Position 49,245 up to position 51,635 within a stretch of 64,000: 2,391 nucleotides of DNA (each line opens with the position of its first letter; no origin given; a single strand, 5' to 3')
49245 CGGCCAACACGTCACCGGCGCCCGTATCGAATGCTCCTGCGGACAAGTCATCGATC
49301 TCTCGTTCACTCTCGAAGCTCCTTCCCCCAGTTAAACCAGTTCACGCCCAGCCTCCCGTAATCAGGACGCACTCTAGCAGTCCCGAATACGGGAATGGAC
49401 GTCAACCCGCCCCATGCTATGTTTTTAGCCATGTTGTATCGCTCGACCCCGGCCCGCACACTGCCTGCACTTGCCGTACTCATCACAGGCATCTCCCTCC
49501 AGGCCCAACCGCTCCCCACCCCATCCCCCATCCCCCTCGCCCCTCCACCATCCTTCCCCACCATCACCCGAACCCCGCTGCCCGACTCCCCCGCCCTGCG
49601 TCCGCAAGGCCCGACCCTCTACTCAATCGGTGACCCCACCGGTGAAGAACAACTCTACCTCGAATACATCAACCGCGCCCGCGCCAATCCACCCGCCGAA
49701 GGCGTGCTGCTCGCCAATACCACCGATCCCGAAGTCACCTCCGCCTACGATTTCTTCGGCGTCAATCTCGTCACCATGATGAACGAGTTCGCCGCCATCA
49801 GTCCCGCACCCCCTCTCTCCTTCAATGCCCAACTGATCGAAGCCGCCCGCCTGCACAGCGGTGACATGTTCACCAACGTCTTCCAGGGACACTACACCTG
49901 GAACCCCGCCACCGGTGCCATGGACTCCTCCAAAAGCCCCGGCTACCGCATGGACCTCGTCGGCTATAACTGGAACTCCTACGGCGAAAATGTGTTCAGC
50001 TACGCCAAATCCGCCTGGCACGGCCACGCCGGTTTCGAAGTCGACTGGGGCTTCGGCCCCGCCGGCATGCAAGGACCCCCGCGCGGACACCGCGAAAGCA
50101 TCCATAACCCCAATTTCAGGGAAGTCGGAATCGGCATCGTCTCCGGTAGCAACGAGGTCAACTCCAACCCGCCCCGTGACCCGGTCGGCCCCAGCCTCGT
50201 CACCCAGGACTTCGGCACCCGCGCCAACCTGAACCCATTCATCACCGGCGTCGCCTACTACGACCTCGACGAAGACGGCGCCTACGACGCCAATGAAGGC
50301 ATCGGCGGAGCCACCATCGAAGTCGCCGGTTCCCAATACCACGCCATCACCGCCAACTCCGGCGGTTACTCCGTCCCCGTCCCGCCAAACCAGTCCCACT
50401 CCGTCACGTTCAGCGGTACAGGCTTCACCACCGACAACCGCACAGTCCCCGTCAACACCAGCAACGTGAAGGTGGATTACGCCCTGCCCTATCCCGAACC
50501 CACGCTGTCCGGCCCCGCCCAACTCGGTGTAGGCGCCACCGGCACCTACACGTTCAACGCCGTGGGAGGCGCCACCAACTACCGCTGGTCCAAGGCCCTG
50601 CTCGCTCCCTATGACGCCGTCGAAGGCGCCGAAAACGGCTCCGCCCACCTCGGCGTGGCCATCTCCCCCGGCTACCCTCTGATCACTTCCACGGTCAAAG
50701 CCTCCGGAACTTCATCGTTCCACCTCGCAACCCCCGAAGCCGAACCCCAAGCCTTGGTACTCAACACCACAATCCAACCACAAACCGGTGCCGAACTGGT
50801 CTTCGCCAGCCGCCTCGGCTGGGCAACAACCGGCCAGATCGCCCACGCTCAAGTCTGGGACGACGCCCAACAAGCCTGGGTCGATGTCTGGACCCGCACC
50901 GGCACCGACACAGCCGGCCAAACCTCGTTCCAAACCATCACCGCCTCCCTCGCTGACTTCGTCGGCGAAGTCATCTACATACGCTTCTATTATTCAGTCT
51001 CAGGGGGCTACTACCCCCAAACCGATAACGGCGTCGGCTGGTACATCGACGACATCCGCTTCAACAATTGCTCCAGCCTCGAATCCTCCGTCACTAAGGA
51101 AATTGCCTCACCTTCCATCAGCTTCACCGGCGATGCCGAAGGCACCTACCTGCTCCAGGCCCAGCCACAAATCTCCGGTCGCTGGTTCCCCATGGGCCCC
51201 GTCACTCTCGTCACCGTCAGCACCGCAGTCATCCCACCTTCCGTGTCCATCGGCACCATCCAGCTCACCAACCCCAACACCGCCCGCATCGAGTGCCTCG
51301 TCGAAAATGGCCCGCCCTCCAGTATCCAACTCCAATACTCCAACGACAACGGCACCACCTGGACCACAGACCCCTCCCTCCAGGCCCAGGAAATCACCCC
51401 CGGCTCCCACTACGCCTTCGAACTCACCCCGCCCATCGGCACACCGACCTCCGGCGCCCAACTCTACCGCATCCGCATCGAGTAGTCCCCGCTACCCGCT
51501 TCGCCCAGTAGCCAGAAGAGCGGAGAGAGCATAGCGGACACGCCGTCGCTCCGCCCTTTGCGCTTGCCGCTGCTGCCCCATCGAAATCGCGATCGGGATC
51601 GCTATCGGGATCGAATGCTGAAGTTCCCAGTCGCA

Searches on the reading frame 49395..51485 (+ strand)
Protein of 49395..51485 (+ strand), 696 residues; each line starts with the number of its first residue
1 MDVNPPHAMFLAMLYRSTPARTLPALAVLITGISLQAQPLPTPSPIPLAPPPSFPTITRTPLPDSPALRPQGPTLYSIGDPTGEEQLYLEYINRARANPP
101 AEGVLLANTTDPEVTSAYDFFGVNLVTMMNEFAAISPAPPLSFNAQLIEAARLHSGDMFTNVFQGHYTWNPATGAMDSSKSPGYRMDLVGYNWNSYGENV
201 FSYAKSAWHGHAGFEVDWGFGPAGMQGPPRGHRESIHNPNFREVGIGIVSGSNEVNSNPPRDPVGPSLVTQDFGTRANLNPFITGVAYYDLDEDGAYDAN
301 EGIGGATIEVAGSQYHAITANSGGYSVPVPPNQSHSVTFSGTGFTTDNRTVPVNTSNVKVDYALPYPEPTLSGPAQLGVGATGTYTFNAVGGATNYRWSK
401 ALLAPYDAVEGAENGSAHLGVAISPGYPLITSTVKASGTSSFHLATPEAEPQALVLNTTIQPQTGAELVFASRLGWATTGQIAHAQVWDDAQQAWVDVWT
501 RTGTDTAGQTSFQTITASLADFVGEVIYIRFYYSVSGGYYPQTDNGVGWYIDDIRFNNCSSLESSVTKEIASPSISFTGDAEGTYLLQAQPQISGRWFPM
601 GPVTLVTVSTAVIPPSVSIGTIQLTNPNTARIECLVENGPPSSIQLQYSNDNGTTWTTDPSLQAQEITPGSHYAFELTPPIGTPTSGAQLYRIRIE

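Call 18: search_protein_families(library=pfam, proteins=[window:49395-51485:+], max_evalue=0.00001)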
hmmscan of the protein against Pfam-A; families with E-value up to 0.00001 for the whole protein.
window:49395-51485:+ (696 aa): 3 families
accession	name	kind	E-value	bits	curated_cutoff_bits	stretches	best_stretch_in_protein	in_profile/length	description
PF00188.32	CAP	-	3.6e-08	34.7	21.1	1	128-254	3-108/117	Cysteine-rich secretory protein family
PF13620.12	CarboxypepD_reg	-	3.9e-07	30.7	32.3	1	299-356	10-72/82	Carboxypeptidase regulatory-like domain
PF13715.12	CarbopepD_reg_2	-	1.3e-06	28.8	32.2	1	299-360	10-72/88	CarboxypepD_reg-like domain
